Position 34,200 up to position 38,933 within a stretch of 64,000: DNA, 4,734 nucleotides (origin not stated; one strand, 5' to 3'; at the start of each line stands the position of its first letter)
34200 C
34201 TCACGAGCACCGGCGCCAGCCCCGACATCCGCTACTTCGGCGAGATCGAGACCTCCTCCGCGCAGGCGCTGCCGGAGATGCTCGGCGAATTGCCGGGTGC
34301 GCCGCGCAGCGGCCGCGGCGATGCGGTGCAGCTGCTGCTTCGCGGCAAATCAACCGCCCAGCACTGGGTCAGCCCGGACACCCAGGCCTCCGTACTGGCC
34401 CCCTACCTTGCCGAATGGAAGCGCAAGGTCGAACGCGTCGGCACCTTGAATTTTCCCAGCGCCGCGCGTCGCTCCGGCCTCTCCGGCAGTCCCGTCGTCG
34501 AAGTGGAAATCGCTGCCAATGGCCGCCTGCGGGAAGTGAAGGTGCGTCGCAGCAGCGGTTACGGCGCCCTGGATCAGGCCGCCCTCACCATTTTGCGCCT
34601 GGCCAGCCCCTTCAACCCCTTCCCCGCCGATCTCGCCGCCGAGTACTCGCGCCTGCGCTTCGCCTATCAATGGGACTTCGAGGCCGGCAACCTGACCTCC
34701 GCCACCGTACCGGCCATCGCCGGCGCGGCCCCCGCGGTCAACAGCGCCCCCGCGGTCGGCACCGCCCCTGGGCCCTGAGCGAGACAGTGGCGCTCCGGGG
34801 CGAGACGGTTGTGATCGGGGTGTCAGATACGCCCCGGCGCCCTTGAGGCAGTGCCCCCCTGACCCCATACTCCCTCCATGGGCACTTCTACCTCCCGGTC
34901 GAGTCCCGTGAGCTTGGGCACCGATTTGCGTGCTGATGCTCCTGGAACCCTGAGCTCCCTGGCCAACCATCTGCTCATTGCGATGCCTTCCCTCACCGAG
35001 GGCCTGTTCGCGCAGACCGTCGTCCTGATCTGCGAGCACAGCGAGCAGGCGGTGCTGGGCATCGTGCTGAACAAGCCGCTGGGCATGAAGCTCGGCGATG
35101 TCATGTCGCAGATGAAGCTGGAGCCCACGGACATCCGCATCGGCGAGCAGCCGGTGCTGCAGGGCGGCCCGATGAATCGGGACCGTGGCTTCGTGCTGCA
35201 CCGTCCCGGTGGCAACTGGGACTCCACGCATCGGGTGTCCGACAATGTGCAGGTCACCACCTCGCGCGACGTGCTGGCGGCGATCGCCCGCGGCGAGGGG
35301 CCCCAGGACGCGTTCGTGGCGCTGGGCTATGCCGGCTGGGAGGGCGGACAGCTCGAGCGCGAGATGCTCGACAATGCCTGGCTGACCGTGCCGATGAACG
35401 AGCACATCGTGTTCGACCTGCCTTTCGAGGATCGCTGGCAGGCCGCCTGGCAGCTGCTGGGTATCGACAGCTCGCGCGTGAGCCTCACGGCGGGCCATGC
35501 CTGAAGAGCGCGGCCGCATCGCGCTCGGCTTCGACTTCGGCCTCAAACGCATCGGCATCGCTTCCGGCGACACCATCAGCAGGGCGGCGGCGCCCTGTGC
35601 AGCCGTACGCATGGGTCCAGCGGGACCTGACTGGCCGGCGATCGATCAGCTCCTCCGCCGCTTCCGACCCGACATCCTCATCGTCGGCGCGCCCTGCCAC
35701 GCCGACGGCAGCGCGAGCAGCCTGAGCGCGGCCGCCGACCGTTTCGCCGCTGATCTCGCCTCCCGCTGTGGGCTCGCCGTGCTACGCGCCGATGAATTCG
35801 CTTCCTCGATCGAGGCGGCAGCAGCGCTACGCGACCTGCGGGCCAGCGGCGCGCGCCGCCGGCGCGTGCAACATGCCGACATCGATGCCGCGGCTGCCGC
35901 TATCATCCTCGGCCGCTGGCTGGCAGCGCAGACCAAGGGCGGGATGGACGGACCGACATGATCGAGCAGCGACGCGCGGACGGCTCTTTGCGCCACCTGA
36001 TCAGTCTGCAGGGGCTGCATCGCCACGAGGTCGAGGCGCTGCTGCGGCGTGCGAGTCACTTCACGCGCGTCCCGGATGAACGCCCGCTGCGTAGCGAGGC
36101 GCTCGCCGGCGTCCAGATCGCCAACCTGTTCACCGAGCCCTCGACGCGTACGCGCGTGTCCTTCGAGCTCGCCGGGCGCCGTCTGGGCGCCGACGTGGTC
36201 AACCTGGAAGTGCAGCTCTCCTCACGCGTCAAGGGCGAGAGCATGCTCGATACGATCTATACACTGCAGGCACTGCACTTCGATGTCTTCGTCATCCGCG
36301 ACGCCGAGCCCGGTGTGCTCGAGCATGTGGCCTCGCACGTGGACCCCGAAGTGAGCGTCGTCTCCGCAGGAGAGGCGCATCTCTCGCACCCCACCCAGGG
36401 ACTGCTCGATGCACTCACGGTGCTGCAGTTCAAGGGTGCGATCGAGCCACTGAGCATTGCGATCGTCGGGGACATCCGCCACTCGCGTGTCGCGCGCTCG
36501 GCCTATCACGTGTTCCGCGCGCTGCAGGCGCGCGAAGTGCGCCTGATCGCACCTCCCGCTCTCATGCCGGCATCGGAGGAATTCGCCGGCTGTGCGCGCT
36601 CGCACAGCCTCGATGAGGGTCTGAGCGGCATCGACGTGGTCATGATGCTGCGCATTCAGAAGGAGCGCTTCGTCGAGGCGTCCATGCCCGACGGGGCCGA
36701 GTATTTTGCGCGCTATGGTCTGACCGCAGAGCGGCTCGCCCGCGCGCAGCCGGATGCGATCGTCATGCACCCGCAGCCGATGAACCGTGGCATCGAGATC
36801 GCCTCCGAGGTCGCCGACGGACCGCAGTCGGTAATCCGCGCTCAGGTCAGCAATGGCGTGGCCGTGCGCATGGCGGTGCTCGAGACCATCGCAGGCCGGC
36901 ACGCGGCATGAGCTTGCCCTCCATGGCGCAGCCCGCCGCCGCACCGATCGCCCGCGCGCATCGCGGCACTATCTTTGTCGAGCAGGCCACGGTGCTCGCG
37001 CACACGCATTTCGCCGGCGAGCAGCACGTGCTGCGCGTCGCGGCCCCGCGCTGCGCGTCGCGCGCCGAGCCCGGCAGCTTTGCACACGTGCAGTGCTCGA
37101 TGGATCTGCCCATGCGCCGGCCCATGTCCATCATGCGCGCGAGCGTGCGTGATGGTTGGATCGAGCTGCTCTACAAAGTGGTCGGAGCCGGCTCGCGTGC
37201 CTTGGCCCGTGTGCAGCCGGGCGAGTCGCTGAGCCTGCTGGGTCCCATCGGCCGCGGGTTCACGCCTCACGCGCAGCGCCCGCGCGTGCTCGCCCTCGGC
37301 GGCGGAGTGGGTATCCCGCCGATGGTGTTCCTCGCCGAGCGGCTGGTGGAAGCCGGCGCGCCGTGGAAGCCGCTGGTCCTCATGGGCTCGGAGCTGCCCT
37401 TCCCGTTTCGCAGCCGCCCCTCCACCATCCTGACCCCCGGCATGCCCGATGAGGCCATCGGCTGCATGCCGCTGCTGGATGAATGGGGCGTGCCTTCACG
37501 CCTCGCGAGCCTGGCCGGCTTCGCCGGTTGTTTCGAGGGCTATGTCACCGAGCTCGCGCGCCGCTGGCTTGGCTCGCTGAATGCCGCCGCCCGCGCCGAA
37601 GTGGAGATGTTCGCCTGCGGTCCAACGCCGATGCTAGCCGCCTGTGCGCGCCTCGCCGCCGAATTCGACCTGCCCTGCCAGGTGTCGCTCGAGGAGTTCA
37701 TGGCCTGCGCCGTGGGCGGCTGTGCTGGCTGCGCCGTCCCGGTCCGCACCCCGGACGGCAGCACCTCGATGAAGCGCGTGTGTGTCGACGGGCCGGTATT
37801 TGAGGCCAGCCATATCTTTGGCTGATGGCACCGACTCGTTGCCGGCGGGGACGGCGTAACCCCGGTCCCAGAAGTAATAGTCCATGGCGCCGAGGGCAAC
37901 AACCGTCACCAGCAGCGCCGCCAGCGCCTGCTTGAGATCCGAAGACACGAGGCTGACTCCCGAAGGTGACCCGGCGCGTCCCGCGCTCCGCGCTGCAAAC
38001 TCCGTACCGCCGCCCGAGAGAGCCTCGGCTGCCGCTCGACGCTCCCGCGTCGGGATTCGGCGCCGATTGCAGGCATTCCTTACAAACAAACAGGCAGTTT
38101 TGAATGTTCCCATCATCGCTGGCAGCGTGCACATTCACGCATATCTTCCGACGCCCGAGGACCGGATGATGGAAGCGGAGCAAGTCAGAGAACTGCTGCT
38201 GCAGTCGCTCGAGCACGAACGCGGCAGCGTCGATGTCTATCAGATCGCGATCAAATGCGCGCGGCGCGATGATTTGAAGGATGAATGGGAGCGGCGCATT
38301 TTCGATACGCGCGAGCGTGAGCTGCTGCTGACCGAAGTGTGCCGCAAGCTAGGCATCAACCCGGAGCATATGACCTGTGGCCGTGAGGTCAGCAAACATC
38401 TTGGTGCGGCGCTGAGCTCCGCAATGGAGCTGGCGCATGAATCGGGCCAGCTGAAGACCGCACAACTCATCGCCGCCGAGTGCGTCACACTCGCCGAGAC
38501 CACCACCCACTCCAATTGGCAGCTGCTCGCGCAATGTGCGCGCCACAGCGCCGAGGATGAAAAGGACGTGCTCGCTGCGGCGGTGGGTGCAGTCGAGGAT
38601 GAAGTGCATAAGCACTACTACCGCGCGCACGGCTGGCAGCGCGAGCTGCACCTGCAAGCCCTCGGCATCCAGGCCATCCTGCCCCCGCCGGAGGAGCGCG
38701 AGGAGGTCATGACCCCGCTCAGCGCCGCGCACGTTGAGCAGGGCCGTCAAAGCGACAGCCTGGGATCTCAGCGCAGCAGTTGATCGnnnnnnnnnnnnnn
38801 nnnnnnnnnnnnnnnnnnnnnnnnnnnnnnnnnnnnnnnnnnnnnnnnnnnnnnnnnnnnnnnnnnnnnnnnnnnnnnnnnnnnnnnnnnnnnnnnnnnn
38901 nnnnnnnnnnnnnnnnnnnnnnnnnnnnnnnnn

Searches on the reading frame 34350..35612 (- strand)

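Call 35: search_protein_families(library=pfam, proteins=[window:34350-35612:-], max_evalue=1)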
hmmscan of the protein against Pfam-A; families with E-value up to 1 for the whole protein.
window:34350-35612:- (420 aa): 1 family
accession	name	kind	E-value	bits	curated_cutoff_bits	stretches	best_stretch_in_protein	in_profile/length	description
PF24073.1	DUF7365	-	0.32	11.6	27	1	171-202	54-85/101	Coiled-coil region of unknown function (DUF7365)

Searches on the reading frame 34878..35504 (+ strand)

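Call 35: search_protein_families(library=pfam, proteins=[window:34878-35504:+], max_evalue=1)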
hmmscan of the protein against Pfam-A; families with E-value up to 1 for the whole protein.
window:34878-35504:+ (208 aa): 1 family
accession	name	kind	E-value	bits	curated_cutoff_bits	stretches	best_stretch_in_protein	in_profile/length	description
PF02622.21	DUF179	-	9.9e-49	165.8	27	1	37-195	1-157/157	AlgH-like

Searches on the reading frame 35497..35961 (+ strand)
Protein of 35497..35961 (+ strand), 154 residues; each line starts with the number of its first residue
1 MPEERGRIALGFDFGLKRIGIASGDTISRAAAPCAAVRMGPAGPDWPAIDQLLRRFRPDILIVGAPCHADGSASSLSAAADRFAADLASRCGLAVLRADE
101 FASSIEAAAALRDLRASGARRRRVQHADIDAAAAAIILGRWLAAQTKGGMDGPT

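Call 35: search_protein_families(library=pfam, proteins=[window:35497-35961:+], max_evalue=1)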
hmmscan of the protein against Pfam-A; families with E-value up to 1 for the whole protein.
window:35497-35961:+ (154 aa): 1 family
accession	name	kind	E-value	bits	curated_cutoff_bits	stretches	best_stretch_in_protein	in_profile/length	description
PF03652.20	RuvX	-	5.6e-29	101.6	29.2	1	8-143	2-133/134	Holliday junction resolvase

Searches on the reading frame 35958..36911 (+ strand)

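Call 35: search_protein_families(library=pfam, proteins=[window:35958-36911:+], max_evalue=1)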
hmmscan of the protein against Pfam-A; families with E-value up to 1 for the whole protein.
window:35958-36911:+ (317 aa): 2 families
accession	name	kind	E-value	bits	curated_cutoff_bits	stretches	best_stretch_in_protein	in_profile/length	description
PF02729.26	OTCace_N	-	8.7e-36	123.7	29.9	1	12-155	1-146/148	Aspartate/ornithine carbamoyltransferase, carbamoyl-P binding domain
PF00185.30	OTCace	-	2.1e-24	86.8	29.4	1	165-310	3-156/157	Aspartate/ornithine carbamoyltransferase, Asp/Orn binding domain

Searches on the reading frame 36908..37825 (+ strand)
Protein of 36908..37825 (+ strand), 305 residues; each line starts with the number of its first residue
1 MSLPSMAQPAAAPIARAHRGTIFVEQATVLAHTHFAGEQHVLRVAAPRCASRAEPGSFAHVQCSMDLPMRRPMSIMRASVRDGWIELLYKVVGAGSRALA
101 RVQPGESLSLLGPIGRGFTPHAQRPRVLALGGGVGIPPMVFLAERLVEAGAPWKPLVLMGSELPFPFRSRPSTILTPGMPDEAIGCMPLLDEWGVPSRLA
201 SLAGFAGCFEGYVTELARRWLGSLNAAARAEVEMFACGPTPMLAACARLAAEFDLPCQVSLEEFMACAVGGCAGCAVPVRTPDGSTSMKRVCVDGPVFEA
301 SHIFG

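Call 35: search_protein_families(library=pfam, proteins=[window:36908-37825:+], max_evalue=1)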
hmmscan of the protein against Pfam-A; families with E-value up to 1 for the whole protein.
window:36908-37825:+ (305 aa): 3 families
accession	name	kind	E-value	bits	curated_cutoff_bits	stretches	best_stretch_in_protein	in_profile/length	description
PF10418.14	DHODB_Fe-S_bind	-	3.3e-14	52.8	23.9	1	262-302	1-39/41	Iron-sulfur cluster binding domain of dihydroorotate dehydrogenase B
PF00970.30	FAD_binding_6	-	0.008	16.9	21.1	1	54-116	31-96/99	Oxidoreductase FAD-binding domain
PF08022.18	FAD_binding_8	-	0.35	11.4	22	0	39-101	14-80/109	FAD-binding domain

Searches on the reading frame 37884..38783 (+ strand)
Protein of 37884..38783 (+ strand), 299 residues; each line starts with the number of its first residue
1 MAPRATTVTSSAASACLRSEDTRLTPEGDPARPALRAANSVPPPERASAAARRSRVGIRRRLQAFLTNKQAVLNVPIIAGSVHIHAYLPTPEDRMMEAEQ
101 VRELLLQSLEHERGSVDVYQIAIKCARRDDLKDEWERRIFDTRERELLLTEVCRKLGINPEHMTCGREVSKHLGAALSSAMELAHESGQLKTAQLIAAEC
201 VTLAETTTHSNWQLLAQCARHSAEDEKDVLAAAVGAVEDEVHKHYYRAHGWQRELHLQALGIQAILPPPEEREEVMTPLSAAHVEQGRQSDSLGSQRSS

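Call 35: search_protein_families(library=pfam, proteins=[window:37884-38783:+], max_evalue=1)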
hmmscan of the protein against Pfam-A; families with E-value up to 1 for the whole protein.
window:37884-38783:+ (299 aa): 3 families
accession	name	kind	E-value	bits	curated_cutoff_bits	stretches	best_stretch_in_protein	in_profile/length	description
PF05974.18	DUF892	-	0.035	14.6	23.7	1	111-201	16-104/159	Domain of unknown function (DUF892)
PF07216.17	LcrG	-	0.093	13.1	24.1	1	136-162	13-39/91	LcrG protein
PF25652.1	Ourmia_CP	-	0.14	11.9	27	1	50-82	5-37/203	Ourmia virus capsid protein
